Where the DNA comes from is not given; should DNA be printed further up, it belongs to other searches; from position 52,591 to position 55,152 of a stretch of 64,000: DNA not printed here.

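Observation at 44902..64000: Translationally chained array of eight membrane-anchored PP2C/SpoIIE-type phosphatase paralogs, seven with extracytoplasmic TPR sensor modules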

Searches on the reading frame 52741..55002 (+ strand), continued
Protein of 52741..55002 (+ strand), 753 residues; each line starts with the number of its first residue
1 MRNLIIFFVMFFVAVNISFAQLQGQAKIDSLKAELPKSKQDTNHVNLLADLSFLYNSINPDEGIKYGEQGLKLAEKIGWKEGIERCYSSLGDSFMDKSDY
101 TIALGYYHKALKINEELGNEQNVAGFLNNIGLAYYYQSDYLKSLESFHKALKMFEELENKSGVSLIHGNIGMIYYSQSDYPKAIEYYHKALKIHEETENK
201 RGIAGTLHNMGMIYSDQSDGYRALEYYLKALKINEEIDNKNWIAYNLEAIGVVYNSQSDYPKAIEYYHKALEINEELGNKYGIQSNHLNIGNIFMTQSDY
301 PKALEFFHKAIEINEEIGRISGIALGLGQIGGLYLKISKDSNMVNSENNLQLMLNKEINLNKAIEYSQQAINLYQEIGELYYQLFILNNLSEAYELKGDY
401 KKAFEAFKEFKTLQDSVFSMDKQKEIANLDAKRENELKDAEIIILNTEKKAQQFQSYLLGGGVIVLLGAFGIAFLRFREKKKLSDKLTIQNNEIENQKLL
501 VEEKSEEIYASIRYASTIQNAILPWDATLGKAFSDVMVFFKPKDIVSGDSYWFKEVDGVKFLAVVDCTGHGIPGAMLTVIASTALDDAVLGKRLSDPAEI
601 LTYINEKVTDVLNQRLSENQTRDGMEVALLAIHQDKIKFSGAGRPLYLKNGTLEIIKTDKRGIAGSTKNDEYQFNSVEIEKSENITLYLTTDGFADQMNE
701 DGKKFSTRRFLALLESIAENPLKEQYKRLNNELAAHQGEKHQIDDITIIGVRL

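Call 62: search_solved_structures(query=L021:8378-8752:+, max_evalue=1, show_alignments=1)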
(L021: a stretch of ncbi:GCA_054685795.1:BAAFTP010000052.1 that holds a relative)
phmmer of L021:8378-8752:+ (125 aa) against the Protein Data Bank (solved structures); distinct sequences matched with E-value up to 1: 5.
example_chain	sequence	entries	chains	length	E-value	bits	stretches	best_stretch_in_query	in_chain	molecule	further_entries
6kko_C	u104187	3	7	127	1.7e-25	92.7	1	1-115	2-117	DUF1987 domain-containing protein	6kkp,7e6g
6k4f_U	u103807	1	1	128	1.7e-25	92.7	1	1-115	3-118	DUF1987 domain-containing protein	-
9k9w_a9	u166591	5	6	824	0.12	15.6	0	56-100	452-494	Glr1262 protein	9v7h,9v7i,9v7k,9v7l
7eu3_9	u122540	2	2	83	0.32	14.2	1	63-103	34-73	Photosynthetic NDH subunit of subcomplex B4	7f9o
2kxy_A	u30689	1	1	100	0.52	13.6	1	10-85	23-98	Uncharacterized protein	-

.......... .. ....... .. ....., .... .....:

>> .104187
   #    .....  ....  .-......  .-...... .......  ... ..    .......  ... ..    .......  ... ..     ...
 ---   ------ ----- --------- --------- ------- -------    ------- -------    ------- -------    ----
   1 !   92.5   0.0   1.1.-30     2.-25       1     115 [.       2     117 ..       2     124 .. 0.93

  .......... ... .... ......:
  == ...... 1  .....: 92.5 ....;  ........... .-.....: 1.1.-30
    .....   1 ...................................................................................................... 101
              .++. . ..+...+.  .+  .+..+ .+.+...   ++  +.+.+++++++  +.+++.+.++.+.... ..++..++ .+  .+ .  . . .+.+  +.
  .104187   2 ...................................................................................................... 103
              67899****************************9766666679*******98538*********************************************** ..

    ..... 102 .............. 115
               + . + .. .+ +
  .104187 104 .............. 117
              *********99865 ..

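Call 63: find_homologous_proteins(query=L021:8378-8752:+, max_evalue=0.00001)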
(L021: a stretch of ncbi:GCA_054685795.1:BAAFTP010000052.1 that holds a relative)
Query L021:8378-8752:+ (125 aa): 36 proteins with E <= 0.00001 among 40 candidates.
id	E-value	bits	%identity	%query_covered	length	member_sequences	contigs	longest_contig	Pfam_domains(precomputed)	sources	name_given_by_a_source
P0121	1.9e-77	275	100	100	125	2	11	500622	PF09345.16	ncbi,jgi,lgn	ncbi:DUF1987 domain-containing protein [Candidatus Kapaibacterium sp.]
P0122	1.2e-48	182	67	99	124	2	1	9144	PF09345.16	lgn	-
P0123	2.6e-48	181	67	98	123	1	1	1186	PF09345.16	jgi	-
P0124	1.7e-47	178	66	99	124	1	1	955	PF09345.16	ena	-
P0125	1.2e-35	140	56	98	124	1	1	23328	PF09345.16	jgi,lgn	jgi:hypothetical protein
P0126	1.3e-34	137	54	98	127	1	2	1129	PF09345.16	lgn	-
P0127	4.6e-33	132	53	99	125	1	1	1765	PF09345.16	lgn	-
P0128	4.8e-33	132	53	98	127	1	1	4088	PF09345.16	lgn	-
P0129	9.4e-33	131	50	99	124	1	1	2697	PF09345.16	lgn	-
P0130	3.1e-32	129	53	96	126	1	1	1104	PF09345.16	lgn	-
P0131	5.7e-32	128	53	98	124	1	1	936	PF09345.16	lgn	-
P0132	5.9e-32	128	55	98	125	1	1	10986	PF09345.16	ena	-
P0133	6.7e-32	128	50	98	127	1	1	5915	PF09345.16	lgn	-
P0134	7.9e-32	128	51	99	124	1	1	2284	PF09345.16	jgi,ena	-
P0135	1.6e-31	127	51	98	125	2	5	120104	PF09345.16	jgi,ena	-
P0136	9.7e-31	124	54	93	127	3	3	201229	PF09345.16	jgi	jgi:SiaC family regulatory phosphoprotein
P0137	2.3e-30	123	48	99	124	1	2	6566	PF09345.16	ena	-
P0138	4.7e-30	122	50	98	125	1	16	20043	PF09345.16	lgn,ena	-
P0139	5.3e-29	119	47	98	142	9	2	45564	PF09345.16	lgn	-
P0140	8.2e-29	118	48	98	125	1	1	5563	PF09345.16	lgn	-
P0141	3.4e-28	116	50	98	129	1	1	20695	PF09345.16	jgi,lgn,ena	-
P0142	3.8e-27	113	46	98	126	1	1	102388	PF09345.16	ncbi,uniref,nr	ncbi:DUF1987 domain-containing protein [Marinifilum caeruleilacunae]|uniref:DUF1987 domain-containin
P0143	3.4e-26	110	50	94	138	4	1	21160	PF09345.16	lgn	-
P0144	8.6e-26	108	44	98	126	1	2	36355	PF09345.16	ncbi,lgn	-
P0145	5.0e-23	99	45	88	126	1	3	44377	PF09345.16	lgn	-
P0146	6.0e-23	99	43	98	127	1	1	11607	PF09345.16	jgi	jgi:hypothetical protein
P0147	9.7e-23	98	50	86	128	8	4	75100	PF09345.16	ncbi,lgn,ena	-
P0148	2.1e-22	97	44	96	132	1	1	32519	PF09345.16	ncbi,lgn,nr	ncbi:MAG: DUF1987 domain-containing protein [Bacteroidales bacterium]|nr:DUF1987 domain-containing p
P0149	1.3e-21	95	41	96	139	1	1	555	PF09345.16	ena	-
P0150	1.7e-21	94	44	75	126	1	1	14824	PF09345.16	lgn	-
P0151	2.3e-21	94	46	89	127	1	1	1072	PF09345.16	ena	-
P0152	2.3e-21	94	45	75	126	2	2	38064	PF09345.16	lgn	-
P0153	5.0e-21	93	45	87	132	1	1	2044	PF09345.16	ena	-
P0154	1.3e-20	92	46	89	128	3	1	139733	PF09345.16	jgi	jgi:hypothetical protein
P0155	3.6e-20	90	42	75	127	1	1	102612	PF09345.16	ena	-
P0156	1.7e-16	78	38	97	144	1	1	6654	PF09345.16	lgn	-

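Call 65: find_related_loci(query=A3, collection=metagenome_contigs, flank=10000)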
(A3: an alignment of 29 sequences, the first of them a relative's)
Query A3 (125 aa) in metagenome_contigs; peptide patterns used: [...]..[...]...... (x = any residue, [..] = any of these).
600 stretches matched a pattern (row limit reached: there are more); 582 encode a relative of the query (tblastn E <= 1e-3); the best 80 are kept; 80 distinct loci.
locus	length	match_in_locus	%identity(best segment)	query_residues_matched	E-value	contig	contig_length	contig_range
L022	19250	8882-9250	54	1-123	5e-39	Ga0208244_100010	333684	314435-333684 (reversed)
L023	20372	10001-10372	46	1-124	1e-35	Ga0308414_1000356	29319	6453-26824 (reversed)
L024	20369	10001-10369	47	1-122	6e-35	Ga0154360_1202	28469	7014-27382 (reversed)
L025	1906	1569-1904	54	1-111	1e-34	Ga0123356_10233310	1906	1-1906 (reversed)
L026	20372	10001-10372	45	1-124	2e-33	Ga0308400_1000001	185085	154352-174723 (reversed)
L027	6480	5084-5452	46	1-122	2e-33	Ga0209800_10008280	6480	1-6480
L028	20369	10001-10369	46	1-123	7e-33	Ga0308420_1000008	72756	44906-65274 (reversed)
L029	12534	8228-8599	43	1-124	2e-32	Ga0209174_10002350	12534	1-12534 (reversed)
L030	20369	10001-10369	44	1-122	8e-33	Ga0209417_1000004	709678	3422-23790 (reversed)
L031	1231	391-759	47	1-122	3e-33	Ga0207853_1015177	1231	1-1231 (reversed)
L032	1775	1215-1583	47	1-122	4e-32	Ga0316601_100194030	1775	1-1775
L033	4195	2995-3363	45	1-122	9e-32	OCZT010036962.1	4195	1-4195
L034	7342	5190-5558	45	1-122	1e-31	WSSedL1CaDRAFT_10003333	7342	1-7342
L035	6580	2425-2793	46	1-122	2e-31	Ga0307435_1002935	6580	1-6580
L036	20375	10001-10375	45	1-124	2e-31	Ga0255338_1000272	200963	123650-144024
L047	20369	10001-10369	43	1-122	2e-31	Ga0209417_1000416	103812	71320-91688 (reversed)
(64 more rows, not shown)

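Call 67: find_homologous_proteins(query=A3, max_evalue=1e-8)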
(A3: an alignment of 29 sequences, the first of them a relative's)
Query A3 (29 sequences) (125 aa, profile of the alignment): 6936 proteins with E <= 1e-8 among 8000 candidates; the best 120 are listed.
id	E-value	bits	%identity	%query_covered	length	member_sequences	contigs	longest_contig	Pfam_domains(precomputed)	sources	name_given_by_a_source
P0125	1.2e-51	191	56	98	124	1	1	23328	PF09345.16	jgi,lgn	jgi:hypothetical protein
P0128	1.2e-51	191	53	98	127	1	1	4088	PF09345.16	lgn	-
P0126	1.7e-51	191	54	98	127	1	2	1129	PF09345.16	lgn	-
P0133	2.4e-51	190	50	98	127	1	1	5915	PF09345.16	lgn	-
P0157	6.0e-50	186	54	98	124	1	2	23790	PF09345.16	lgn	-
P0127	8.1e-50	185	53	99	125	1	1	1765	PF09345.16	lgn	-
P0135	8.9e-50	185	51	98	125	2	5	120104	PF09345.16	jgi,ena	-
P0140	4.0e-49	183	48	98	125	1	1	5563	PF09345.16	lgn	-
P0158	4.9e-49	183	53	98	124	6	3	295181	PF09345.16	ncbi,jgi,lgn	-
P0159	5.6e-49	183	53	98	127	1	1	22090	PF09345.16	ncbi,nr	ncbi:DUF1987 domain-containing protein [Candidatus Kapabacteria bacterium]|nr:DUF1987 domain-contain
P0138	6.4e-49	182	50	98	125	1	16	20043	PF09345.16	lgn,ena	-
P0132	6.6e-49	182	55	98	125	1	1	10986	PF09345.16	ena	-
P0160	1.1e-48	182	46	98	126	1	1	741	PF09345.16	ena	-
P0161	1.2e-48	182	54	98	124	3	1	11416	PF09345.16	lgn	-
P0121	1.7e-48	181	100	100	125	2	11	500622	PF09345.16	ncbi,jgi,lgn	ncbi:DUF1987 domain-containing protein [Candidatus Kapaibacterium sp.]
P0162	2.0e-48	181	55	98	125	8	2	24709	PF09345.16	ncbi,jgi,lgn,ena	jgi:hypothetical protein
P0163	2.0e-48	181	49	98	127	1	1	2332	PF09345.16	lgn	-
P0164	2.1e-48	181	46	98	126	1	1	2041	PF09345.16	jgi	-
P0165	2.1e-48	181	52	98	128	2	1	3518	PF09345.16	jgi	-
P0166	2.3e-48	181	47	98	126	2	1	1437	PF09345.16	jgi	-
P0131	2.4e-48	181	53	98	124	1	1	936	PF09345.16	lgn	-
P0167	2.5e-48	181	44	98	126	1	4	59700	PF09345.16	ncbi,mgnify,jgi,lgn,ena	mgnify:CR=1 FL=1|jgi:hypothetical protein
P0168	2.7e-48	180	44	98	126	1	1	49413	PF09345.16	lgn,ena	-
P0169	2.7e-48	180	46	98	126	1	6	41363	PF09345.16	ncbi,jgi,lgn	jgi:hypothetical protein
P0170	3.1e-48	180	48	98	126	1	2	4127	PF09345.16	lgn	-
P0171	3.4e-48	180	46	98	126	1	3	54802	PF09345.16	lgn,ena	-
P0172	3.4e-48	180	45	98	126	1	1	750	PF09345.16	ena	-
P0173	3.7e-48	180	46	100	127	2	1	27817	PF09345.16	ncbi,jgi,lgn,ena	-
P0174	3.7e-48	180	45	98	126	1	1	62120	PF09345.16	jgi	jgi:hypothetical protein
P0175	3.9e-48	180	48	96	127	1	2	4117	PF09345.16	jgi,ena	-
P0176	3.9e-48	180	44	98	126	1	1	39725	PF09345.16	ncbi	-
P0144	4.1e-48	180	44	98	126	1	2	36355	PF09345.16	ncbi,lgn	-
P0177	4.2e-48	180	46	98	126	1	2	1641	PF09345.16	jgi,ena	-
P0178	4.3e-48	180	46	98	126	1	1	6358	PF09345.16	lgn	-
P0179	4.4e-48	180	42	98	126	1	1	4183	PF09345.16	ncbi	-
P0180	4.6e-48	180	42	98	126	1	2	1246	PF09345.16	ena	-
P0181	5.1e-48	180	45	98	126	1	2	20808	PF09345.16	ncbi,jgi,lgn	jgi:hypothetical protein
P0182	5.5e-48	179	46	98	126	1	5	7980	PF09345.16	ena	-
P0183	6.2e-48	179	46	98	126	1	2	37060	PF09345.16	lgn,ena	-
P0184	6.8e-48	179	48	98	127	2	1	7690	PF09345.16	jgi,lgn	-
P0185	6.8e-48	179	46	98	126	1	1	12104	PF09345.16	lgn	-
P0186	6.9e-48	179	46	98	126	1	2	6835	PF09345.16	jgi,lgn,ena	-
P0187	6.9e-48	179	45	98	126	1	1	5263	PF09345.16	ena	-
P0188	7.2e-48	179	44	98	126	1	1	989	PF09345.16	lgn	-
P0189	7.4e-48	179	42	98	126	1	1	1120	PF09345.16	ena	-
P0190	7.5e-48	179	49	96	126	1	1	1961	PF09345.16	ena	-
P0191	7.7e-48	179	43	98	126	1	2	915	PF09345.16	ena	-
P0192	8.1e-48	179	48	96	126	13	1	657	PF09345.16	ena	-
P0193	8.6e-48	179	48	98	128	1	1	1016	PF09345.16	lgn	-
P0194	8.7e-48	179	46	98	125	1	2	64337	PF09345.16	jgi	jgi:hypothetical protein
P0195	8.7e-48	179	47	98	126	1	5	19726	PF09345.16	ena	-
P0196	8.9e-48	179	46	98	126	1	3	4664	PF09345.16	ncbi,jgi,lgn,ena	jgi:hypothetical protein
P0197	9.0e-48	179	45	98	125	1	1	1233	PF09345.16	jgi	jgi:hypothetical protein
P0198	9.0e-48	179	46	98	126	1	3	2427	PF09345.16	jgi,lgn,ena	-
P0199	9.6e-48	179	45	98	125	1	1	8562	PF09345.16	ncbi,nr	ncbi:MAG TPA: DUF1987 domain-containing protein [Bacteroidales bacterium]|nr:DUF1987 domain-containi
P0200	9.7e-48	179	46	98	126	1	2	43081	PF09345.16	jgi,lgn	jgi:hypothetical protein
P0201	1.0e-47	179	43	98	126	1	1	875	PF09345.16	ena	-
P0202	1.1e-47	179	45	98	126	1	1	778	PF09345.16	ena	-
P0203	1.1e-47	178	48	88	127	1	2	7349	PF09345.16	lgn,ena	-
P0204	1.1e-47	178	46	98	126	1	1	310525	PF09345.16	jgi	jgi:hypothetical protein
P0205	1.1e-47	178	45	98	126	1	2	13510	PF09345.16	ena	-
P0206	1.1e-47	178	45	98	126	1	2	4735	PF09345.16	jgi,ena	-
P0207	1.1e-47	178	43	98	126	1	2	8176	PF09345.16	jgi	jgi:hypothetical protein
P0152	1.2e-47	178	-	-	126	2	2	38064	PF09345.16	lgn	-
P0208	1.2e-47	178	45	98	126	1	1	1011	PF09345.16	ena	-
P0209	1.2e-47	178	47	98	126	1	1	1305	PF09345.16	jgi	jgi:hypothetical protein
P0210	1.2e-47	178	44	98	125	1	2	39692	PF09345.16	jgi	jgi:hypothetical protein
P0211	1.2e-47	178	58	98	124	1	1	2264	PF09345.16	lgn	-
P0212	1.2e-47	178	46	98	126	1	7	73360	PF09345.16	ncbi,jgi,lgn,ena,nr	ncbi:MAG TPA: DUF1987 domain-containing protein [Bacteroidales bacterium]|jgi:hypothetical protein|n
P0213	1.3e-47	178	45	98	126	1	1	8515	PF09345.16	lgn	-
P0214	1.3e-47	178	46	98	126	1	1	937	PF09345.16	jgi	jgi:hypothetical protein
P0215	1.4e-47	178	43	98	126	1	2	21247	PF09345.16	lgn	-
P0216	1.4e-47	178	46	98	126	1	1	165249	PF09345.16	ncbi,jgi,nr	ncbi:MAG: DUF1987 domain-containing protein [Chlorobi bacterium]|nr:DUF1987 domain-containing protei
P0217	1.4e-47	178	42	97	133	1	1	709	PF09345.16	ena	-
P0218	1.4e-47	178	44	98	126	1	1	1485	PF09345.16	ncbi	-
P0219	1.4e-47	178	46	98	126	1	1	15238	PF09345.16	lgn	-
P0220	1.4e-47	178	48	98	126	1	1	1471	PF09345.16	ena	-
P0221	1.5e-47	178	46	98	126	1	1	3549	PF09345.16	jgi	jgi:hypothetical protein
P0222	1.5e-47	178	45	98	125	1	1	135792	PF09345.16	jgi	jgi:hypothetical protein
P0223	1.5e-47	178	44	98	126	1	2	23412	PF09345.16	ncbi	-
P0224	1.5e-47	178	46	98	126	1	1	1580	PF09345.16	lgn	-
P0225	1.5e-47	178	44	98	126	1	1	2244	PF09345.16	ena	-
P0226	1.5e-47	178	46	98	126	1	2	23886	PF09345.16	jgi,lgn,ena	-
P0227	1.6e-47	178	45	98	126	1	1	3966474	PF09345.16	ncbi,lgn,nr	ncbi:MAG: DUF1987 domain-containing protein [Bacteroidota bacterium]|nr:MAG: DUF1987 domain-containi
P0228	1.6e-47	178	44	98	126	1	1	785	PF09345.16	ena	-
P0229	1.6e-47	178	46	98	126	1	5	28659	PF09345.16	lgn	-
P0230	1.6e-47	178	43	98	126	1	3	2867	PF09345.16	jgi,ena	jgi:hypothetical protein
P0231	1.7e-47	178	47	100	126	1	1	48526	PF09345.16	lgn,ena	-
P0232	1.7e-47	178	46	98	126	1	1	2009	PF09345.16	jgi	jgi:hypothetical protein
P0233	1.7e-47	178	51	98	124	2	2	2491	PF09345.16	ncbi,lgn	-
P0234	1.7e-47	178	44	98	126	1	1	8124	PF09345.16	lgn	-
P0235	1.8e-47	178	45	98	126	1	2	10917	PF09345.16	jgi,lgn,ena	-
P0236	1.8e-47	178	49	98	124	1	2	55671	PF09345.16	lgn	-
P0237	1.8e-47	178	43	98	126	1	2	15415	PF09345.16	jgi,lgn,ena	-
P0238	1.8e-47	178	46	98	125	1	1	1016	PF09345.16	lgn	-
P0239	1.9e-47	178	45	98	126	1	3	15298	PF09345.16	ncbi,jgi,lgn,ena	jgi:hypothetical protein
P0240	1.9e-47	178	45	98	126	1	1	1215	PF09345.16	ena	-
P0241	1.9e-47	178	42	98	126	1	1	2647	PF09345.16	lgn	-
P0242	1.9e-47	178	46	98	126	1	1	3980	PF09345.16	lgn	-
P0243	1.9e-47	178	43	98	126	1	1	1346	PF09345.16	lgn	-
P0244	1.9e-47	178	44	98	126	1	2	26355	PF09345.16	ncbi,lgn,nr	ncbi:MAG: DUF1987 domain-containing protein [Bacteroidota bacterium]|nr:DUF1987 domain-containing pr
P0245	2.0e-47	178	43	98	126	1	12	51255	PF09345.16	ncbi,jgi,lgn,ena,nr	ncbi:MAG TPA: DUF1987 domain-containing protein [Bacteroidales bacterium]|nr:MAG: hypothetical prote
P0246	2.0e-47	178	48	98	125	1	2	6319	PF09345.16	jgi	jgi:hypothetical protein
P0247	2.0e-47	178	44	98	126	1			PF09345.16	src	-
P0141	2.1e-47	178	50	98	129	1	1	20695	PF09345.16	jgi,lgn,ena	-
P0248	2.1e-47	178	46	98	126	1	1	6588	PF09345.16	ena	-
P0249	2.2e-47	178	45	98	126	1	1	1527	PF09345.16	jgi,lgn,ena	-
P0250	2.2e-47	178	45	98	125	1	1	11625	PF09345.16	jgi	jgi:hypothetical protein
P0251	2.2e-47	178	44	98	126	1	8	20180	PF09345.16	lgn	-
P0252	2.3e-47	177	45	98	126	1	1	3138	PF09345.16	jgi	-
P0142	2.4e-47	177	46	98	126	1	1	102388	PF09345.16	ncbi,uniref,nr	ncbi:DUF1987 domain-containing protein [Marinifilum caeruleilacunae]|uniref:DUF1987 domain-containin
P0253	2.4e-47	177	44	98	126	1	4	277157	PF09345.16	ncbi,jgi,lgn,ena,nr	ncbi:MAG TPA: DUF1987 domain-containing protein [Bacteroidales bacterium]|nr:DUF1987 domain-containi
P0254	2.4e-47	177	42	98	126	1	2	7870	PF09345.16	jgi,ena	jgi:hypothetical protein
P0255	2.4e-47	177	42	100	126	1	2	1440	PF09345.16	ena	-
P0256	2.4e-47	177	47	98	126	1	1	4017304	PF09345.16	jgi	jgi:hypothetical protein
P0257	2.5e-47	177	43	98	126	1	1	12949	PF09345.16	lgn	-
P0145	2.5e-47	177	-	-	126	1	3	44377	PF09345.16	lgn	-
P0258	2.6e-47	177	45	98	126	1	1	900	PF09345.16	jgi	-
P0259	2.6e-47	177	45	98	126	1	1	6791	PF09345.16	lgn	-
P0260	2.6e-47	177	47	96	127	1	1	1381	PF09345.16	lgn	-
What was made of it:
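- Tried and rejected: None appeared among the top hits, which is not conclusive (calls 63, 67).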
